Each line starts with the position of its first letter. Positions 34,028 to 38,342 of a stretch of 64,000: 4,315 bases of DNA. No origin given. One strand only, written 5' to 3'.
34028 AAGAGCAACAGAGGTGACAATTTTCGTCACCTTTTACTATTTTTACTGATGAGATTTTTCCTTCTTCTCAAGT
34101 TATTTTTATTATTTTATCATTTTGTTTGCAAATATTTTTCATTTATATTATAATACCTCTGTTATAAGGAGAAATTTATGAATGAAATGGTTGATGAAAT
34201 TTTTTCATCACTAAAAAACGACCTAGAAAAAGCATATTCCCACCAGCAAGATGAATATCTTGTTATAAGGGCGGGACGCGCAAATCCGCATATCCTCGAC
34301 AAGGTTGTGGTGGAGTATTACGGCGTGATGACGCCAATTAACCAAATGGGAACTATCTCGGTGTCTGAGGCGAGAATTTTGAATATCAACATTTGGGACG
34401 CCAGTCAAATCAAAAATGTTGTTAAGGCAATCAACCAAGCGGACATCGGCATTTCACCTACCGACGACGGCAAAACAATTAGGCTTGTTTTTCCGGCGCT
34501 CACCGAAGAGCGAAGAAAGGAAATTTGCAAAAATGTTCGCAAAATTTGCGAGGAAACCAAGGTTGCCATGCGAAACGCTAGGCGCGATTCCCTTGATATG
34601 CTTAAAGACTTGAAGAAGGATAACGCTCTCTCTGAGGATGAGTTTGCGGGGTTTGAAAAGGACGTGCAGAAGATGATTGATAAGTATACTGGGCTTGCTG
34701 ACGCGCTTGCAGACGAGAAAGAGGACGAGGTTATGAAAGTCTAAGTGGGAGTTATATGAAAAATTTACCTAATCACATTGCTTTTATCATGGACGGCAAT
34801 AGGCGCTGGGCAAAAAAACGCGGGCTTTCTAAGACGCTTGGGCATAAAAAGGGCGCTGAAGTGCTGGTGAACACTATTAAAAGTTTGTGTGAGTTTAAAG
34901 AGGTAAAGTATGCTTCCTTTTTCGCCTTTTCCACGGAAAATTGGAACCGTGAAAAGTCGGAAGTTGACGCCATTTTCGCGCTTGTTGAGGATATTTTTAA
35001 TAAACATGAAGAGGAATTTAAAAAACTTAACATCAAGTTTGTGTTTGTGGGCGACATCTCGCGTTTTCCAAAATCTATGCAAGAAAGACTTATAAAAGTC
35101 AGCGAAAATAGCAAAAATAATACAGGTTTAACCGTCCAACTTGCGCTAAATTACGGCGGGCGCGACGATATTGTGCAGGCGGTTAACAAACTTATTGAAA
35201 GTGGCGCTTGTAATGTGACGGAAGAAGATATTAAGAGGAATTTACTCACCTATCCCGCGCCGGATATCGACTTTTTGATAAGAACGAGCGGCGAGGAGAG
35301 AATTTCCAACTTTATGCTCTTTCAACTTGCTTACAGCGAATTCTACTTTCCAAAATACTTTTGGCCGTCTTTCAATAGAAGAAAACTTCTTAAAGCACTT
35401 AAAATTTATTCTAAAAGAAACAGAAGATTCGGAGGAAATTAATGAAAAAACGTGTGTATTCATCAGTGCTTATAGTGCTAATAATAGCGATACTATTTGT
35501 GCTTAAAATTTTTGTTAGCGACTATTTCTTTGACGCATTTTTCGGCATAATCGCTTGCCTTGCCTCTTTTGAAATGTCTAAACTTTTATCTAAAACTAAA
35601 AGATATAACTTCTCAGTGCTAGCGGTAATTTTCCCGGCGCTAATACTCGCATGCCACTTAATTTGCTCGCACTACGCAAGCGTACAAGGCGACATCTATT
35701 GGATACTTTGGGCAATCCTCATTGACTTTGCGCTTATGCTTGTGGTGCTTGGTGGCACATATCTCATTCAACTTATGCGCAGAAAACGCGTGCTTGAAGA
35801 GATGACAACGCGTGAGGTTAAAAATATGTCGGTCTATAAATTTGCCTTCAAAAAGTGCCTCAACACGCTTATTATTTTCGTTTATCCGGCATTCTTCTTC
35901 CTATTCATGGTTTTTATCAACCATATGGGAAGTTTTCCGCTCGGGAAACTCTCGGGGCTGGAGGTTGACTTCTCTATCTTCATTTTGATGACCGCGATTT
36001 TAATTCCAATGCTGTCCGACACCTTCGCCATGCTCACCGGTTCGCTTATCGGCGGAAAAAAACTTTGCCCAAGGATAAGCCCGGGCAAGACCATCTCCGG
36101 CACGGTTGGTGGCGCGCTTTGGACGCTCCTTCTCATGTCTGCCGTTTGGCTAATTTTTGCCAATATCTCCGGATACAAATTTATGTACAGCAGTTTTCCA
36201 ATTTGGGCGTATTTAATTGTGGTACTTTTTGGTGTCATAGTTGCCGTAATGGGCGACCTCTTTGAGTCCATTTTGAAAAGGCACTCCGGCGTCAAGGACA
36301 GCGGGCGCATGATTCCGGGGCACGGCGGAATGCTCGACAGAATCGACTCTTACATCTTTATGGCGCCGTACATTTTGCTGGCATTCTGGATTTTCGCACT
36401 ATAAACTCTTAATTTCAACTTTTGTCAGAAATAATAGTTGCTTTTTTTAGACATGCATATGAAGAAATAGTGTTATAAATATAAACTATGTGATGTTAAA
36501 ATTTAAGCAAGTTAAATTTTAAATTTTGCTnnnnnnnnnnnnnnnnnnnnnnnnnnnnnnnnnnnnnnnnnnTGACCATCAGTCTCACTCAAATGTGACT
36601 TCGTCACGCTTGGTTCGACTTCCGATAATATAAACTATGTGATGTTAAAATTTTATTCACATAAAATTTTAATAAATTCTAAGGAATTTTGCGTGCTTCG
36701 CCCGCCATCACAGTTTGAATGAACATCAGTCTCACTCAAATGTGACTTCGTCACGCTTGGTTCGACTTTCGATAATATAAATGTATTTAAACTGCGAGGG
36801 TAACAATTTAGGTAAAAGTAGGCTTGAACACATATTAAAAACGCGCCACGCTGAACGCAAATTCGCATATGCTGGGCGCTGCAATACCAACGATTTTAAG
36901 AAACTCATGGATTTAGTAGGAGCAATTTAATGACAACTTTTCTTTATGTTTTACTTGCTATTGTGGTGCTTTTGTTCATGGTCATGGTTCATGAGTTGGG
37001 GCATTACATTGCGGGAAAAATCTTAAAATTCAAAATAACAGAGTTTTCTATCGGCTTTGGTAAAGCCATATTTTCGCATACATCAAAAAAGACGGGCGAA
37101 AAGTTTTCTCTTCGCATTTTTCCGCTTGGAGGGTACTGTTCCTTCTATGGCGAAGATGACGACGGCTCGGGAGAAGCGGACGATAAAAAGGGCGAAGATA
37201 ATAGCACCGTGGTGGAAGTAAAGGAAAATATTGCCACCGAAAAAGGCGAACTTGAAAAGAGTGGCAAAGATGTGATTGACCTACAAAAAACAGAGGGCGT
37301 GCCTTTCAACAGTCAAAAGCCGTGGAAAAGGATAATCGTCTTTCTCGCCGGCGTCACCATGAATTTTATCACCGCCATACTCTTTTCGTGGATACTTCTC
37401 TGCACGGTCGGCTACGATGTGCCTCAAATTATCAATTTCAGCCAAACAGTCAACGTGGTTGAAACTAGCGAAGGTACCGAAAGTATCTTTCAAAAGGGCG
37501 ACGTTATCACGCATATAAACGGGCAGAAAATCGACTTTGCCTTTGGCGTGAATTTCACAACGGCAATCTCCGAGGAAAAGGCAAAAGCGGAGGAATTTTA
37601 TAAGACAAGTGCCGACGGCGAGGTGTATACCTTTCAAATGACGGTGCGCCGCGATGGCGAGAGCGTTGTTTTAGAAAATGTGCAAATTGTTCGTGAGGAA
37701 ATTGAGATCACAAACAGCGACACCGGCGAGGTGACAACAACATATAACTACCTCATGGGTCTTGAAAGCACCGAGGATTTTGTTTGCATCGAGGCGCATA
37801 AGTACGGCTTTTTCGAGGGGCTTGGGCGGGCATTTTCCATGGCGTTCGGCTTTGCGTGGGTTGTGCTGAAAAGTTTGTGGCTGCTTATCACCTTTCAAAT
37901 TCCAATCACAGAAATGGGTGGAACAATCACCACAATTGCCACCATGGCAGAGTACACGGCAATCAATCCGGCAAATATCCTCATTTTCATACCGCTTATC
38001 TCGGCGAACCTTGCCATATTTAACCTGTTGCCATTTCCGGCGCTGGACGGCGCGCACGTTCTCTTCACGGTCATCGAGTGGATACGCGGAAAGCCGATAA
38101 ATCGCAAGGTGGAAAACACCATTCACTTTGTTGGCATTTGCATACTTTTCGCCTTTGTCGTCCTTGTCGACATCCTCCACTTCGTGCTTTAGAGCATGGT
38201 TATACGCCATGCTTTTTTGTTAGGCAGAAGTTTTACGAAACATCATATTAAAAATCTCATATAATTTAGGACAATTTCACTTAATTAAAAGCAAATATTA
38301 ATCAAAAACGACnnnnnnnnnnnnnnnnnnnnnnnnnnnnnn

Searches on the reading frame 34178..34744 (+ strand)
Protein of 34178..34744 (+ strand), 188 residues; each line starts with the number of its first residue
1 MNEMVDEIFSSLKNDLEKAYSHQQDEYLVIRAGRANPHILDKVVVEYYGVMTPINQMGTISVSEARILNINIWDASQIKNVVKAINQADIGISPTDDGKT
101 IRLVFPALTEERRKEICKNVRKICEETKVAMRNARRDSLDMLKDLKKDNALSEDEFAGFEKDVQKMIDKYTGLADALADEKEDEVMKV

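Call 78: search_protein_families(library=pfam, proteins=[window:34178-34744:+], max_evalue=0.00001)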
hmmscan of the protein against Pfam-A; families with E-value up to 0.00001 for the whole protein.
window:34178-34744:+ (188 aa): 1 family
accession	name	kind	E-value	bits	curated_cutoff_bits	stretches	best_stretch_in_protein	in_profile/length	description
PF01765.24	RRF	-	1.4e-58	197.8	29.7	1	25-186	3-164/164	Ribosome recycling factor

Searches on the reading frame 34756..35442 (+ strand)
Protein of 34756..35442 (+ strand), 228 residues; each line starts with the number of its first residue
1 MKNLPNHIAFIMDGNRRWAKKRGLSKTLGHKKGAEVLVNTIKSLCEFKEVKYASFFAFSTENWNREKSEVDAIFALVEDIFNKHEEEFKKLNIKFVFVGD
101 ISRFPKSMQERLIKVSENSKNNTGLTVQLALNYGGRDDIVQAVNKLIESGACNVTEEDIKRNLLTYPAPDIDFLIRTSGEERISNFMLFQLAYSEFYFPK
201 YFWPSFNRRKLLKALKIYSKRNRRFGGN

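Call 78: search_protein_families(library=pfam, proteins=[window:34756-35442:+], max_evalue=0.00001)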
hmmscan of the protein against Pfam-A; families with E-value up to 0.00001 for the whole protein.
window:34756-35442:+ (228 aa): 1 family
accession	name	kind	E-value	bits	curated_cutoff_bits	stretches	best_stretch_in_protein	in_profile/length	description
PF01255.24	Prenyltransf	-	1.4e-75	254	27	1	11-226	1-219/219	Putative undecaprenyl diphosphate synthase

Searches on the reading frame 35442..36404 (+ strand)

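Call 78: search_protein_families(library=pfam, proteins=[window:35442-36404:+], max_evalue=0.00001)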
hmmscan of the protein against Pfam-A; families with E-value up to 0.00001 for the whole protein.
window:35442-36404:+ (320 aa): 1 family
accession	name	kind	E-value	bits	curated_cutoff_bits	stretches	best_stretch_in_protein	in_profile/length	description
PF01148.25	CTP_transf_1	-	4.2e-44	151.8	24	1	9-317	4-263/264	Cytidylyltransferase family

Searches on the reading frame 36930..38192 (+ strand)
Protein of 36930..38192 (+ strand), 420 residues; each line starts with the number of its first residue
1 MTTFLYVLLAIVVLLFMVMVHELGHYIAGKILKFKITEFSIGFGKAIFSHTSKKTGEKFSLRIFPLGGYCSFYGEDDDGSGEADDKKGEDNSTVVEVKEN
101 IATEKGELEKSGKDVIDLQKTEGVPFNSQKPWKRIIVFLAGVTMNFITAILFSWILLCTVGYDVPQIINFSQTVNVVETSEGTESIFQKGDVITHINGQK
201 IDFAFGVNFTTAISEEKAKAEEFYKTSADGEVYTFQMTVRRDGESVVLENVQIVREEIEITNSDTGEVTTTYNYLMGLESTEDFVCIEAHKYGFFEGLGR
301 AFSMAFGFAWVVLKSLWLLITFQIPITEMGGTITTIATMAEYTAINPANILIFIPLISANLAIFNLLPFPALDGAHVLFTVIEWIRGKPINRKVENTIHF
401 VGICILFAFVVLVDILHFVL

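Call 78: search_protein_families(library=pfam, proteins=[window:36930-38192:+], max_evalue=0.00001)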
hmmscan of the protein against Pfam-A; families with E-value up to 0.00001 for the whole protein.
window:36930-38192:+ (420 aa): 1 family
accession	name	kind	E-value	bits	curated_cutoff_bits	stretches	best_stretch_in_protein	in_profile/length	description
PF02163.28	Peptidase_M50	-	1.2e-58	198.5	27.2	1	10-408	2-220/221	Peptidase family M50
